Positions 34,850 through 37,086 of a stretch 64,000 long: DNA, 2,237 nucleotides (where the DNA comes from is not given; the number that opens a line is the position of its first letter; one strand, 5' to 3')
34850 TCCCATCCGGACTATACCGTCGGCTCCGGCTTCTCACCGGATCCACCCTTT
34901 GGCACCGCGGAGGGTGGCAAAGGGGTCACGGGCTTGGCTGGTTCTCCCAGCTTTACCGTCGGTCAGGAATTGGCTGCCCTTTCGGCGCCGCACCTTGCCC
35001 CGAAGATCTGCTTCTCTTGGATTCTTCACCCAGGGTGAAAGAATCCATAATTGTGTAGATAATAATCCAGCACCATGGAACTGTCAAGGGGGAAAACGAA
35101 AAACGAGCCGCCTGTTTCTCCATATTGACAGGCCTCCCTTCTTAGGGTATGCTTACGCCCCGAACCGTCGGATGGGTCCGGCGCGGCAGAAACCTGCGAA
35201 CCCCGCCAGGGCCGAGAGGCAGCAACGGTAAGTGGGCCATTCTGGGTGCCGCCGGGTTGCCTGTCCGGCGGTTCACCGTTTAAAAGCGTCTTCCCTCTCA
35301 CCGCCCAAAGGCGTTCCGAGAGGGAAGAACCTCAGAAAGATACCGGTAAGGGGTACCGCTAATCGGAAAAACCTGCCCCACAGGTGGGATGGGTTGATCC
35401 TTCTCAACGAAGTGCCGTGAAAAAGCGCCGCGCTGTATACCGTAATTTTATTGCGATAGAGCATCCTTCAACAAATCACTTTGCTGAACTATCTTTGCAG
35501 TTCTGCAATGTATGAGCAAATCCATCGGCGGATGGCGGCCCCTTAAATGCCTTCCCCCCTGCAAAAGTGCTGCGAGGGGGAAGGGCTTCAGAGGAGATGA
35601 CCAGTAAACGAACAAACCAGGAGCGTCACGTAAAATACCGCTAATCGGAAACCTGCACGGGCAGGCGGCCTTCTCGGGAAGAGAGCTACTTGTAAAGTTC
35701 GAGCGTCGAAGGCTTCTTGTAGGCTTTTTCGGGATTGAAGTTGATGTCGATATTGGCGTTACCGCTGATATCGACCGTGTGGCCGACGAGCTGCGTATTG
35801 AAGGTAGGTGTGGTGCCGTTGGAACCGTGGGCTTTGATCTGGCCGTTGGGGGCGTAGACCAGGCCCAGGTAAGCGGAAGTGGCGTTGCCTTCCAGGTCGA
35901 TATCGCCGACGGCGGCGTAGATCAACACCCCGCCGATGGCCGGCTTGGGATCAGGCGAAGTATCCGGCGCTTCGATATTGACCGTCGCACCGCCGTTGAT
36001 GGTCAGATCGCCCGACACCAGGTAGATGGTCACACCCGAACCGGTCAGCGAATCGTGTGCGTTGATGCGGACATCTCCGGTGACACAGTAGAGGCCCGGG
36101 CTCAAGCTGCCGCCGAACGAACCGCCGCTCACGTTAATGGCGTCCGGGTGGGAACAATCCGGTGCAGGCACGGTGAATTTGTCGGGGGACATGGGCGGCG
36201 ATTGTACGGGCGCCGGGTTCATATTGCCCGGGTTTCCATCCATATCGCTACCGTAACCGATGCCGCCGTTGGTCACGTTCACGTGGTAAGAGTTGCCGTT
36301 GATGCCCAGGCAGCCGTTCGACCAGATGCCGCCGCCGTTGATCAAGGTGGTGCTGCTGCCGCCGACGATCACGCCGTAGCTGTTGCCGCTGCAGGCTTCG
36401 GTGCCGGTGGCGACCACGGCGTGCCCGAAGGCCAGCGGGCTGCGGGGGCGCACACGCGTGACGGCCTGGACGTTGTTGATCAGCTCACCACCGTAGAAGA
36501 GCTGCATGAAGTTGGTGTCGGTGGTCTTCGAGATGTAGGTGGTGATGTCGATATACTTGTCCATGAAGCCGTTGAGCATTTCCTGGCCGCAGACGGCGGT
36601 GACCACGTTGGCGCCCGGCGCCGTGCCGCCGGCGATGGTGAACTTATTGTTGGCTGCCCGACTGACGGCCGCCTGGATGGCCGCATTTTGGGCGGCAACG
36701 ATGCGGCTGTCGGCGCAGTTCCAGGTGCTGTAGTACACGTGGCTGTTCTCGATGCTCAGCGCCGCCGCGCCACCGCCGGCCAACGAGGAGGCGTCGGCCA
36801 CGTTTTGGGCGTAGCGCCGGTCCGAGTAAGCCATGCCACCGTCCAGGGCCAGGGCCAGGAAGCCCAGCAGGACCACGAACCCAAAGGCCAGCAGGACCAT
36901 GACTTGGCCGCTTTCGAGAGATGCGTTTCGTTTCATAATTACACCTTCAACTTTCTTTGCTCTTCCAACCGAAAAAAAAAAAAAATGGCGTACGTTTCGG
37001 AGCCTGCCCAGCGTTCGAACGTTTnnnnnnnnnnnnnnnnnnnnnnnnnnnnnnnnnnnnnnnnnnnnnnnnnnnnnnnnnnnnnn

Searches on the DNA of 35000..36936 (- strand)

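Call 4: search_rna_families(source=window, start=35000, end=35750, threshold=evalue, max_evalue=10, show_alignments=4)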
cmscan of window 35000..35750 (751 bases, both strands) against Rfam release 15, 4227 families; matches with E-value up to 10: 7.
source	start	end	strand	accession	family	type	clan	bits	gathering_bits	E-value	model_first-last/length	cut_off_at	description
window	35170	35269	+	RF00169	Bacteria_small_SRP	Gene;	CL00003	65.2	40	4.4e-14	1-97/97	no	Bacterial small signal recognition particle RNA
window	35451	35520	+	RF00154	SNORD63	Gene; snRNA; snoRNA; CD-box;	-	18.8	43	1.3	1-70/70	no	Small nucleolar RNA SNORD63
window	35244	35284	+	RF02802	PyrR204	Gene; snRNA; snoRNA; HACA-box;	-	16.6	71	1.6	1-57/57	no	Pyrobaculum sRNA 204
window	35292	35328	+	RF02795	Pab91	Gene; snRNA; snoRNA; HACA-box;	-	15.6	71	6.7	1-57/57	no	Pab91 RNA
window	35005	35084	+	RF01977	HOTAIRM1_3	Gene; lncRNA;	-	14.9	37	0.55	1-59/59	no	HOX antisense intergenic RNA myeloid 1 conserved region 3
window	35543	35603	+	RF01014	mir-1306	Gene; miRNA;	-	14.3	70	5.8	1-72/72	no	mir-1306 microRNA precursor family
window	35487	35532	+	RF03050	RAGATH-25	Gene; sRNA;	-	12.8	49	3.4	1-50/50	no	RAGATH-25 RNA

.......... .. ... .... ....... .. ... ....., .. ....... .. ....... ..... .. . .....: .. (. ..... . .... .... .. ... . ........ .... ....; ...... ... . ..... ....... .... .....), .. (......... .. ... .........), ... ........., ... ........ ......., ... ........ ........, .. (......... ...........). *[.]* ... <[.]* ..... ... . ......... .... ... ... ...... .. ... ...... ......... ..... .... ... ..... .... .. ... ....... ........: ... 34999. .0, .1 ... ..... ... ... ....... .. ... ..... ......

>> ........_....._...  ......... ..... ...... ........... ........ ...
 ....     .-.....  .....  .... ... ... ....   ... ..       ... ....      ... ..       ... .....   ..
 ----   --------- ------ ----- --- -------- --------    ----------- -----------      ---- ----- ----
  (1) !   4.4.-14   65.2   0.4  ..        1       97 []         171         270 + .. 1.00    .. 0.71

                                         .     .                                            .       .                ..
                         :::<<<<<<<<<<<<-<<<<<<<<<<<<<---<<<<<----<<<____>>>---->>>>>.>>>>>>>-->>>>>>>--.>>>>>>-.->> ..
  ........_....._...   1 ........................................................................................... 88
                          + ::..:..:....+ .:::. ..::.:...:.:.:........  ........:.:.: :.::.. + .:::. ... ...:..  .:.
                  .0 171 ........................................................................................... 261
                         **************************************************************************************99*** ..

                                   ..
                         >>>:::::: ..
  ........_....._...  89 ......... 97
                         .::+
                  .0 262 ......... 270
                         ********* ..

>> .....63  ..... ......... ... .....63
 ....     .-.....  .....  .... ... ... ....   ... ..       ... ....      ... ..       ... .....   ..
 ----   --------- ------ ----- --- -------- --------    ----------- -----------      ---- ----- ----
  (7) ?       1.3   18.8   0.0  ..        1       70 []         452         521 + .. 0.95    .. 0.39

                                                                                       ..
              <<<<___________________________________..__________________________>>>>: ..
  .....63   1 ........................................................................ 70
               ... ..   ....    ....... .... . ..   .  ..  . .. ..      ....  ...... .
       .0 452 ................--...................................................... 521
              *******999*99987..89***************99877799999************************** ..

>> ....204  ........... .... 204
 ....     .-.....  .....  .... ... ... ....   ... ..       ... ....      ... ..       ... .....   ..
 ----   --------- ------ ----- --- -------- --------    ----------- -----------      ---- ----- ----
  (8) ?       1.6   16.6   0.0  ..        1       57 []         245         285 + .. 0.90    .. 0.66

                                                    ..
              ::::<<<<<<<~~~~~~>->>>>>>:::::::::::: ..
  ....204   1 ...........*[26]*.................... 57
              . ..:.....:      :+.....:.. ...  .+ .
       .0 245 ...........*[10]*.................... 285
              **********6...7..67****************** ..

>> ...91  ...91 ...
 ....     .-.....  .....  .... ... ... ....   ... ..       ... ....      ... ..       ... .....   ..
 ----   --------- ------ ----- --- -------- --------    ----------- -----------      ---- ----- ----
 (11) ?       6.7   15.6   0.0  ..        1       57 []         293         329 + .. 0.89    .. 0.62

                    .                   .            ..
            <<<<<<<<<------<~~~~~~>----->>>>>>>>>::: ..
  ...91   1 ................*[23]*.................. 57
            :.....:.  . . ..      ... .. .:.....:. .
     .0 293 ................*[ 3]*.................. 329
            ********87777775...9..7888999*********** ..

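Call 41: search_rna_families(sources=[L013, L014, L015, L017, L022, L019, L021], threshold=gathering)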
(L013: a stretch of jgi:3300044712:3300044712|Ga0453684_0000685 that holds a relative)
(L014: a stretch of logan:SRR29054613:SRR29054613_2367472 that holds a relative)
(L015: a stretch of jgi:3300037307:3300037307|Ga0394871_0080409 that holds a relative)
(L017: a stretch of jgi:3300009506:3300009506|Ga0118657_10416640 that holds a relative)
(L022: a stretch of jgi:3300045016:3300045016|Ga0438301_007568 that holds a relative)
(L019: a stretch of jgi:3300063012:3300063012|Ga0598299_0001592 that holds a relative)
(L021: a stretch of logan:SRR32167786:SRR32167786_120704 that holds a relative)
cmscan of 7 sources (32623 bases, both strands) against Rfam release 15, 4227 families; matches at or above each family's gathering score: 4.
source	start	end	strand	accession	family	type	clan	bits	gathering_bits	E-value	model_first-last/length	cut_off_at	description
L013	5390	5489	-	RF00169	Bacteria_small_SRP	Gene;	CL00003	65.1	40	2.1e-12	1-97/97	no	Bacterial small signal recognition particle RNA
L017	1645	1744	-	RF00169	Bacteria_small_SRP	Gene;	CL00003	63.2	40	7e-12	1-97/97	no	Bacterial small signal recognition particle RNA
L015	2250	2349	-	RF00169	Bacteria_small_SRP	Gene;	CL00003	63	40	7.7e-12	1-97/97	no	Bacterial small signal recognition particle RNA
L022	2760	2859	-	RF00169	Bacteria_small_SRP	Gene;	CL00003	58.7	40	1.3e-10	1-97/97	no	Bacterial small signal recognition particle RNA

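Call 56: search_dna_similar(query=window:35270-35690:+, collection=plasmids, mode=distant, max_evalue=0.01, max_rows=10)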
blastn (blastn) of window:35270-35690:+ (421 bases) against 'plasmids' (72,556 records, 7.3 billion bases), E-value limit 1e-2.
No match.

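Call 57: search_dna_similar(query=window:35270-35690:+, collection=phages, mode=distant, max_evalue=0.01, max_rows=10)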
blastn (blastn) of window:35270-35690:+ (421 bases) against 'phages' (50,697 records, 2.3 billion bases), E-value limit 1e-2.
No match.
